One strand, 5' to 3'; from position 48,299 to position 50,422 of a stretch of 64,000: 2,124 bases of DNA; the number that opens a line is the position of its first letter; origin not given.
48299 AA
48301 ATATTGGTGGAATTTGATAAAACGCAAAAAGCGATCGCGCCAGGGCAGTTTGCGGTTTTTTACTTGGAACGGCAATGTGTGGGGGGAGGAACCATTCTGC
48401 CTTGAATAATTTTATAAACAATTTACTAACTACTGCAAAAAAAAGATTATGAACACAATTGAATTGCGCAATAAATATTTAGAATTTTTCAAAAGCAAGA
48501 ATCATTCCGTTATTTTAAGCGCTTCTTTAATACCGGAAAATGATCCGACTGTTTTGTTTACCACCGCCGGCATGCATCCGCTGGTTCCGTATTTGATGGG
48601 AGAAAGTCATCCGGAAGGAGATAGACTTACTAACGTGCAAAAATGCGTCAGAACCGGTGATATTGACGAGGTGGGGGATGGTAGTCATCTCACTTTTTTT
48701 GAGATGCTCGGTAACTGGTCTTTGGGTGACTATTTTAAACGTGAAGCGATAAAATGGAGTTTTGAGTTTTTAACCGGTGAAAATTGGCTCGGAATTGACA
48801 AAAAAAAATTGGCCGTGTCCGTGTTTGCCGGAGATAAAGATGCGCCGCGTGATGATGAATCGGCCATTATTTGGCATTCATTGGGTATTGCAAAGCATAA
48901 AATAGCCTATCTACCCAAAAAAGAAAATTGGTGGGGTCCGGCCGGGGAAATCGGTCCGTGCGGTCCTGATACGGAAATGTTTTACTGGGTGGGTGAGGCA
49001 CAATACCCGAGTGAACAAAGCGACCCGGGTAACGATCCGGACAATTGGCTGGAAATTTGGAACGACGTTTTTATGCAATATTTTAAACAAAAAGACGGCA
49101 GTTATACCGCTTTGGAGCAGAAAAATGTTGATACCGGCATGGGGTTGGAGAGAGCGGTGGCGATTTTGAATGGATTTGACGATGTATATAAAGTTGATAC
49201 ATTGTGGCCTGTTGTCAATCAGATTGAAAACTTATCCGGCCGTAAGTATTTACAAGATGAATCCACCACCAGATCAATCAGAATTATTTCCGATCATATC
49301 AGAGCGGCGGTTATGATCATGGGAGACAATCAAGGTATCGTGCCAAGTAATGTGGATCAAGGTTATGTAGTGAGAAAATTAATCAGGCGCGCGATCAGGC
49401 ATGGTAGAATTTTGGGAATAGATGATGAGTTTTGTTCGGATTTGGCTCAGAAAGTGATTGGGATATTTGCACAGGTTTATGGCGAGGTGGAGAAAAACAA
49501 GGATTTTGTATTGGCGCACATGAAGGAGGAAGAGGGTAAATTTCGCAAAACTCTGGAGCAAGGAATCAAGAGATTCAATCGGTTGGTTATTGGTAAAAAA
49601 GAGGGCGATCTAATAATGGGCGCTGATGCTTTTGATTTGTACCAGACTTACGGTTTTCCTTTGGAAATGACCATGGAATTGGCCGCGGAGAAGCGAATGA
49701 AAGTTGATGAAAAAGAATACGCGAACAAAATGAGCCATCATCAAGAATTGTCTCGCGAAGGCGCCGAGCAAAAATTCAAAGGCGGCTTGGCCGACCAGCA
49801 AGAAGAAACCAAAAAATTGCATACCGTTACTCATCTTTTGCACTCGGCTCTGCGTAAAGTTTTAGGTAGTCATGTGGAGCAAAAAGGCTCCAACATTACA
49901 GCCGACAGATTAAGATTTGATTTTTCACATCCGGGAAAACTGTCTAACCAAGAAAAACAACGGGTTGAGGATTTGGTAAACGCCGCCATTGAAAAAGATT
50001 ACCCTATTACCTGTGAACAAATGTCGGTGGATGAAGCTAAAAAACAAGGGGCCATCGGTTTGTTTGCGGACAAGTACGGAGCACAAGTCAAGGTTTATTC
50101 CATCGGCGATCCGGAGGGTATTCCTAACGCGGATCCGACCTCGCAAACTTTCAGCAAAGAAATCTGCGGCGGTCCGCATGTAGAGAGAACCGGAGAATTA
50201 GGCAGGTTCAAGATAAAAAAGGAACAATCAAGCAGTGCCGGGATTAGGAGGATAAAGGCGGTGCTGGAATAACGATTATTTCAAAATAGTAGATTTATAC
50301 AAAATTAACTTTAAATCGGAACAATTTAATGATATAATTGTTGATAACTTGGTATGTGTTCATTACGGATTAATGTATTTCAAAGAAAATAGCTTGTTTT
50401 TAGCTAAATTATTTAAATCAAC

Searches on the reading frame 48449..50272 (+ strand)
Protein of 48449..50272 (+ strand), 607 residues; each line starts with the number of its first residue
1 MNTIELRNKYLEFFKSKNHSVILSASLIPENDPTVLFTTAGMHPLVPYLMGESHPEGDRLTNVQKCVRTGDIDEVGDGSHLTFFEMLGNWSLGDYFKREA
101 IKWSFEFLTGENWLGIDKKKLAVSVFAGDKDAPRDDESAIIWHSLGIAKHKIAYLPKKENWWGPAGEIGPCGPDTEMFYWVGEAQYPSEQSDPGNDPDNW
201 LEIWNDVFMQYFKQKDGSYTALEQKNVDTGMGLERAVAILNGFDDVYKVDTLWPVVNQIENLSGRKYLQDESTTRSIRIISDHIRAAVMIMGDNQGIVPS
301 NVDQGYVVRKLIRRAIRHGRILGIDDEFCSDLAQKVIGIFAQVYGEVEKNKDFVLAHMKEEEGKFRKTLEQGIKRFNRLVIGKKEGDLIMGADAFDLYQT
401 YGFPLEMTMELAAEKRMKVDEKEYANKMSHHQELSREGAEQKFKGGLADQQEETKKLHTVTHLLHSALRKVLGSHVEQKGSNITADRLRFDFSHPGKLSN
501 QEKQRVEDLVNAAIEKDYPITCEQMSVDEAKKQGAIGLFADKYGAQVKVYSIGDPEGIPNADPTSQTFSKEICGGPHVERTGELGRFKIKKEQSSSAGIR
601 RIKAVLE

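Call 48: search_protein_families(library=pfam, proteins=[window:48449-50272:+], max_evalue=0.001)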
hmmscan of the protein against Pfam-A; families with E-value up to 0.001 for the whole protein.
window:48449-50272:+ (607 aa): 2 families
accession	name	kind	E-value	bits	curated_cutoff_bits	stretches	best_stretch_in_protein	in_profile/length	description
PF01411.24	tRNA-synt_2c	-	1.1e-137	460.4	30.3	1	5-462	1-453/552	tRNA synthetases class II (A)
PF07973.19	tRNA_SAD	-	2.5e-15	56.6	24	1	547-602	1-43/44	Threonyl and Alanyl tRNA synthetase second additional domain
